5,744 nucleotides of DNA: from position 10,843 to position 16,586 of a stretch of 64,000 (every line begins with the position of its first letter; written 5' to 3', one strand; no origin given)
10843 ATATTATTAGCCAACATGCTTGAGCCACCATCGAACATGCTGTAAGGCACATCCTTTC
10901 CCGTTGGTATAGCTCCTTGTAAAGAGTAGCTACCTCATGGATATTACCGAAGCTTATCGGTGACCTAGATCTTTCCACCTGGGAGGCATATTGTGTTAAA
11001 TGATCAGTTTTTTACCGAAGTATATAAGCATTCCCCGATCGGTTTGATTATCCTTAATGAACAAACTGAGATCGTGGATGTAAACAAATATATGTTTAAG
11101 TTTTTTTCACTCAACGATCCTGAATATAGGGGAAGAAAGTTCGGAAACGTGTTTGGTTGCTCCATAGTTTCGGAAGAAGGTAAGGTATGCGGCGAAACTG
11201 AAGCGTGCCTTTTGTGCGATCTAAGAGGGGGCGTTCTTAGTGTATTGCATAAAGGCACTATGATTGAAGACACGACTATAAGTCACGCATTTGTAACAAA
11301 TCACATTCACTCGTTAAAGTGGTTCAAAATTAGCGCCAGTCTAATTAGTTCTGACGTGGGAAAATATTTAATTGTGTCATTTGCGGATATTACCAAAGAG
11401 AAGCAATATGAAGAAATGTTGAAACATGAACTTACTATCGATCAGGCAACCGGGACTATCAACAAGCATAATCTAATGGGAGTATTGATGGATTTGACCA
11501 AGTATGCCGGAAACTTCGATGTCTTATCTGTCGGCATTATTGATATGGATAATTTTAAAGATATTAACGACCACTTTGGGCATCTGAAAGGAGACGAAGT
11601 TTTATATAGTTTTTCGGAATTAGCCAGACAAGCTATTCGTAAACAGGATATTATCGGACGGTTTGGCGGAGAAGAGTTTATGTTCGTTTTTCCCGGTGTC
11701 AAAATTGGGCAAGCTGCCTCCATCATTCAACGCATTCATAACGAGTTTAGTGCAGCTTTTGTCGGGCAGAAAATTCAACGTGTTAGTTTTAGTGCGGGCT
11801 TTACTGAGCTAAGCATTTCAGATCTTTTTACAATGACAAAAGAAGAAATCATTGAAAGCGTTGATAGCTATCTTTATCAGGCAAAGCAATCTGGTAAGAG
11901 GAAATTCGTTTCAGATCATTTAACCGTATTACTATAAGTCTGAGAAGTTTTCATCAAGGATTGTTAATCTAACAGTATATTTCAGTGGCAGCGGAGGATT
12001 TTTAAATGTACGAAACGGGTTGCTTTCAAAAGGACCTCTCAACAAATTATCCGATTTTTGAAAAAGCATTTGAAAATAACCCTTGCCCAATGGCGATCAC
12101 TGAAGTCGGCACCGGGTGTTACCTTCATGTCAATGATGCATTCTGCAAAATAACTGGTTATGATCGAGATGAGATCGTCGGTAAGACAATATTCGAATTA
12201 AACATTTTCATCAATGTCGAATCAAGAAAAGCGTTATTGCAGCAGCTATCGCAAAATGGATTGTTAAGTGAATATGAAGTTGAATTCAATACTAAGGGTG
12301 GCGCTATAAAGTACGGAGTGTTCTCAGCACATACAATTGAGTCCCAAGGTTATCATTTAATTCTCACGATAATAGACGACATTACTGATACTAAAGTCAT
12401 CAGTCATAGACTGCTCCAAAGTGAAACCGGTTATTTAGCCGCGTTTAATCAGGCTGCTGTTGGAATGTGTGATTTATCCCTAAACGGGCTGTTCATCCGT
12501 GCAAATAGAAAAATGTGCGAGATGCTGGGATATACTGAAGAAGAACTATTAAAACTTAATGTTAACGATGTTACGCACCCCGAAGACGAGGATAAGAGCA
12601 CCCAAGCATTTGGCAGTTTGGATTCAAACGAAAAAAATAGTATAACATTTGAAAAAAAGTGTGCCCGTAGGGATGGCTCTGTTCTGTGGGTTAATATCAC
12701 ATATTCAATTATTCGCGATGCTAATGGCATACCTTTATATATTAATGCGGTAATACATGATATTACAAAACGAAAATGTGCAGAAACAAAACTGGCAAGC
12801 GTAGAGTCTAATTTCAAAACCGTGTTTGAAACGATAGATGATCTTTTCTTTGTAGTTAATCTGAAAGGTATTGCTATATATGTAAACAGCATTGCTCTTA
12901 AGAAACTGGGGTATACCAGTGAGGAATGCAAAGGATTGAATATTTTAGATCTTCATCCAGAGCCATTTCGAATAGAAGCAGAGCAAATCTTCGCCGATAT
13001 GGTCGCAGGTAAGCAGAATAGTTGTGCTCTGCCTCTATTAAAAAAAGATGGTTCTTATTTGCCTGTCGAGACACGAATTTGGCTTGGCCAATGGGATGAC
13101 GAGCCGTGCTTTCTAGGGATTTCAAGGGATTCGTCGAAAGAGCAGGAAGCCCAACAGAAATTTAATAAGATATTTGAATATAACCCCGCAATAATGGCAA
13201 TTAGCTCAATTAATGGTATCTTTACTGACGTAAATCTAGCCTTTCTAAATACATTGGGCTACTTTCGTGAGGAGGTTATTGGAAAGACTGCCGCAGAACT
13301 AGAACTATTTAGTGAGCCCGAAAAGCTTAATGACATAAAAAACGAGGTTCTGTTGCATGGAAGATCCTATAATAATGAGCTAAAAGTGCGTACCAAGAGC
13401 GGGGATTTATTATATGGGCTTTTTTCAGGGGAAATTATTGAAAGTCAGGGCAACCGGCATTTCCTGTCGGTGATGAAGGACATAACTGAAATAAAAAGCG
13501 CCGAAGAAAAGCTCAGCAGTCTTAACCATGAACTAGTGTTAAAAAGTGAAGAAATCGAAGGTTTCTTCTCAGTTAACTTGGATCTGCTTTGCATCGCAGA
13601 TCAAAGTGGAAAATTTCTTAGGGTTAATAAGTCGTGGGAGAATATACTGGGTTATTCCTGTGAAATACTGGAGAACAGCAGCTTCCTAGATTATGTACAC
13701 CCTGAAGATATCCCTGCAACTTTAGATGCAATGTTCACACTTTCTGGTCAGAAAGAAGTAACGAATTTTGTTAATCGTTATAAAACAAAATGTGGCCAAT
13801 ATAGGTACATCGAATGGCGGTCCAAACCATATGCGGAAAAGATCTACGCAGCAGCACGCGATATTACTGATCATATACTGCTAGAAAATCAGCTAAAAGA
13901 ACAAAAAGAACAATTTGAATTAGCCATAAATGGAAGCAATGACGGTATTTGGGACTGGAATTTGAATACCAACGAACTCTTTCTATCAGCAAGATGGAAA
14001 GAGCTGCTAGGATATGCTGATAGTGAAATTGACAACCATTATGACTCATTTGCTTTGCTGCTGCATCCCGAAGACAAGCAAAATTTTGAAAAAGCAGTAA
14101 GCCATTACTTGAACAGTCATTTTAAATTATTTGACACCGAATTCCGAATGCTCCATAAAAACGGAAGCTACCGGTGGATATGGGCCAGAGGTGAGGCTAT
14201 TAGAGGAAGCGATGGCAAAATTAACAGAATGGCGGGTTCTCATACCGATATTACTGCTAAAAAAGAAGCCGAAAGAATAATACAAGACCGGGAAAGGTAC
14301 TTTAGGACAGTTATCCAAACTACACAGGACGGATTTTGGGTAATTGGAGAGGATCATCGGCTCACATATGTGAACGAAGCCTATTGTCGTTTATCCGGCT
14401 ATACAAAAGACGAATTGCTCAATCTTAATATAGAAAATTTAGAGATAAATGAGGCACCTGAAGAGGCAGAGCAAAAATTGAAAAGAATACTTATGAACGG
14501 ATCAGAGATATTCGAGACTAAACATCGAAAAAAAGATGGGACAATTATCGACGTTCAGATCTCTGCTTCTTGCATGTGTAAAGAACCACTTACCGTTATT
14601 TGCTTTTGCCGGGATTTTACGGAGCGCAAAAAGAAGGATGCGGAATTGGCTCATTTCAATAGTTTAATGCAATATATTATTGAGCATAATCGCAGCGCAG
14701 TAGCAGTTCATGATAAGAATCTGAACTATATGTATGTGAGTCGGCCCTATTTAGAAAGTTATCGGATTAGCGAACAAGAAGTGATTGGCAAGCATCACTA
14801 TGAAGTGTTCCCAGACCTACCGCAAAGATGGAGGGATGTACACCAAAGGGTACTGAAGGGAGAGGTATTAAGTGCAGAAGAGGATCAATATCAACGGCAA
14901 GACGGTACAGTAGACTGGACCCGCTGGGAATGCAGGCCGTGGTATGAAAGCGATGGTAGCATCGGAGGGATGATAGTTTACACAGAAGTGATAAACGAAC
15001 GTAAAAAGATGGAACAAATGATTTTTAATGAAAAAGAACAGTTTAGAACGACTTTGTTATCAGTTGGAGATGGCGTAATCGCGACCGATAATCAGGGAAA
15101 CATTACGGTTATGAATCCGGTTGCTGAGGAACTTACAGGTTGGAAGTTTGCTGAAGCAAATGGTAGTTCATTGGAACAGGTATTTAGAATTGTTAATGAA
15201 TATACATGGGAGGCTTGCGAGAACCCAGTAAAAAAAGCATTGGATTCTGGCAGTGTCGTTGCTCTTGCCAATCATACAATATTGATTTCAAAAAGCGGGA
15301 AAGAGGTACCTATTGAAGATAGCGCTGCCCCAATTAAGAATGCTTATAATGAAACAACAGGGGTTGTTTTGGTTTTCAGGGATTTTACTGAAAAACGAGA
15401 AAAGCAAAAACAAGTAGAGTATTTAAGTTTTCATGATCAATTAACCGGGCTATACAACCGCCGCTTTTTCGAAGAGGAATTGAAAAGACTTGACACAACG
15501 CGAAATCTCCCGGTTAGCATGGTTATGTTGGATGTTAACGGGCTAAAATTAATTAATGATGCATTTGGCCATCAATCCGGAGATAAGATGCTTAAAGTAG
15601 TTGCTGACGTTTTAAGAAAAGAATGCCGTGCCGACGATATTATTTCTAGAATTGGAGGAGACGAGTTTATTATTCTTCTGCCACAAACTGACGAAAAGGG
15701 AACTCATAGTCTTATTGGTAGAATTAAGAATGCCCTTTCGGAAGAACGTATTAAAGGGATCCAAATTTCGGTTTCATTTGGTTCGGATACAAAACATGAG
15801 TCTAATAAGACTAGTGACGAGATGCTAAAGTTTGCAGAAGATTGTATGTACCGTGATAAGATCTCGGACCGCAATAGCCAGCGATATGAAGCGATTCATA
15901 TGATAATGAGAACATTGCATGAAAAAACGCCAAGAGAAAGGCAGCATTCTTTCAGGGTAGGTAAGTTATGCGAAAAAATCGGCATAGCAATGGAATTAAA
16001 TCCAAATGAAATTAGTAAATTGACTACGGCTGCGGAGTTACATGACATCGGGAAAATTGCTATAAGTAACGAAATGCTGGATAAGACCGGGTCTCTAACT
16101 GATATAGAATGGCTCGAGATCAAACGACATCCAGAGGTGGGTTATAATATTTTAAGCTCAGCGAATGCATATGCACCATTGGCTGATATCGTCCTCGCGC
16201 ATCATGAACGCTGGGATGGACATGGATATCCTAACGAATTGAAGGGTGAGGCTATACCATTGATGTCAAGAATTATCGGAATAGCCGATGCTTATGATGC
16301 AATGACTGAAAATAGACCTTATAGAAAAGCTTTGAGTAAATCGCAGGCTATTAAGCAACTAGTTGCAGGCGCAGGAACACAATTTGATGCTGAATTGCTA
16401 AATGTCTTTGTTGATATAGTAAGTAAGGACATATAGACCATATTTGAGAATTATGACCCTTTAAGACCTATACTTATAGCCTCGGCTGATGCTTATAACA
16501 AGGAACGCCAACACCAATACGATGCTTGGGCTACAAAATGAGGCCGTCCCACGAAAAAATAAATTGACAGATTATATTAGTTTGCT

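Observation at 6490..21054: Integrative element that targets the 3' end of the essential GAPDH gene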

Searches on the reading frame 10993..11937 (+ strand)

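Call 7: search_protein_families(library=pfam, proteins=[window:10993-11937:+])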
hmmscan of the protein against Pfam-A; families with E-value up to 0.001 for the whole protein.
window:10993-11937:+ (314 aa): 2 families
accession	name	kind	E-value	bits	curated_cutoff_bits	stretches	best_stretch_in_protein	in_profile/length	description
PF00990.26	GGDEF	-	2.7e-29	102.5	23.8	1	149-303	3-160/161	Diguanylate cyclase, GGDEF domain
PF13188.13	PAS_8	-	5.6e-05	23.3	21.8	0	6-56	2-49/65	PAS domain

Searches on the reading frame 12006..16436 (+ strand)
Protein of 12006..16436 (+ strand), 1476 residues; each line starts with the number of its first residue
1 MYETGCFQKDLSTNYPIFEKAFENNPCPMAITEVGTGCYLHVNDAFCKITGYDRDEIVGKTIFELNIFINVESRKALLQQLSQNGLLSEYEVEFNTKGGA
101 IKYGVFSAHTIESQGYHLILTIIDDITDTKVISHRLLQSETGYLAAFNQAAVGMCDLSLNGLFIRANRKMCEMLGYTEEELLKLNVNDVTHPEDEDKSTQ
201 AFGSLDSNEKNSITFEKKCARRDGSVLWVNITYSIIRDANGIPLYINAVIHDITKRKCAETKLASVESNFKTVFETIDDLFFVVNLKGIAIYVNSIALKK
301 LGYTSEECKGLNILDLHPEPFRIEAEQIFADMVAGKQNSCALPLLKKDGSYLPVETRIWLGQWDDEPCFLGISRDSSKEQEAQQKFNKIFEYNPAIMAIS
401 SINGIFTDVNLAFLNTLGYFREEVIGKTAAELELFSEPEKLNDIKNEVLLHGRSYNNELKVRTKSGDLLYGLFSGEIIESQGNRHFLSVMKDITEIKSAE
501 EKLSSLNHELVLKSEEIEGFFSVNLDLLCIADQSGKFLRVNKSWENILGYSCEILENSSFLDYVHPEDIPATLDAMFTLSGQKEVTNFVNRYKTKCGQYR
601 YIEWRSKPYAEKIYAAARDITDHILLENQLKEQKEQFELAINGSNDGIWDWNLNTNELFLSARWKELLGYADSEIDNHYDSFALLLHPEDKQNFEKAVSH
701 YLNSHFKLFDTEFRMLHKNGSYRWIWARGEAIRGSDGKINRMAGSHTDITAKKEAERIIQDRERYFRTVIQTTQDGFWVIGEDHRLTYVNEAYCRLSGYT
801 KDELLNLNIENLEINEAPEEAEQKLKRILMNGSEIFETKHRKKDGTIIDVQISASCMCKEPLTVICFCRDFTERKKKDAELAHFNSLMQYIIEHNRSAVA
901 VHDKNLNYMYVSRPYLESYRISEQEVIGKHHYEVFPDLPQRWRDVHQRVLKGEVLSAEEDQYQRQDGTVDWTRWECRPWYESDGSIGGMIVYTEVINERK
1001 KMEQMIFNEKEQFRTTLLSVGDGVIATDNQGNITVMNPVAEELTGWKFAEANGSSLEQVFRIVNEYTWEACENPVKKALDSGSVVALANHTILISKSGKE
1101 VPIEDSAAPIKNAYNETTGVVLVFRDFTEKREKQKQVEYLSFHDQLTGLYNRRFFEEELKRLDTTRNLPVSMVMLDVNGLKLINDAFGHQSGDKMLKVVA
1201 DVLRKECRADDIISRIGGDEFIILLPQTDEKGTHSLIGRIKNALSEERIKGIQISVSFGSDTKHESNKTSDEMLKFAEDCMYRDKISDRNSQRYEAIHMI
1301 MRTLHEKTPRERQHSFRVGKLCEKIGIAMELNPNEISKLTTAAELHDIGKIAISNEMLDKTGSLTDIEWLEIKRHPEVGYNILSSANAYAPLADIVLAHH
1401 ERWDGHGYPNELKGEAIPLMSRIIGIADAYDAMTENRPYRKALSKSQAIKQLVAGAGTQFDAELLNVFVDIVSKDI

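Call 7: search_protein_families(library=pfam, proteins=[window:12006-16436:+])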
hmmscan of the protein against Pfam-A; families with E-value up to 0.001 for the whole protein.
window:12006-16436:+ (1476 aa): 12 families
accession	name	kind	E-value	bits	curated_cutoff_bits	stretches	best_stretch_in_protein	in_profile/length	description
PF00989.32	PAS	-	9.6e-97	319.2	22.6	9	145-253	5-113/113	PAS fold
PF13426.13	PAS_9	-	7.4e-88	290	27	7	775-873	2-103/103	PAS domain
PF08447.18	PAS_3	-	3.1e-85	281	25.6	4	658-745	2-88/89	PAS fold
PF08448.16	PAS_4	-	1e-66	222.5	23.1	4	896-1000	5-109/110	PAS fold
PF13188.13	PAS_8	-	2.9e-49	163.9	21.8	4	765-815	2-50/65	PAS domain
PF13487.12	HD_5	-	6.6e-38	130.5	27.2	1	1300-1464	3-170/170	HD domain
PF00990.26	GGDEF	-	3.3e-35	121.7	23.8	1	1142-1290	2-160/161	Diguanylate cyclase, GGDEF domain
PF01966.28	HD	-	5.1e-19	69.1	22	1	1313-1433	3-116/116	HD domain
PF12860.13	PAS_7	-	2.4e-06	28.1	27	0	773-852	4-92/115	PAS fold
PF14598.12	PAS_11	-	3.8e-06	27.3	25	0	531-573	8-49/109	PAS domain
PF24990.1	PAS_13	-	0.00018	22.3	27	0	36-244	9-135/143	ERT1/acuK family PAS domain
PF24820.1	Diguanyl_cycl_sensor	-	0.0003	21.1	28.1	0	275-337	3-65/109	Diguanylate cyclase-like sensor domain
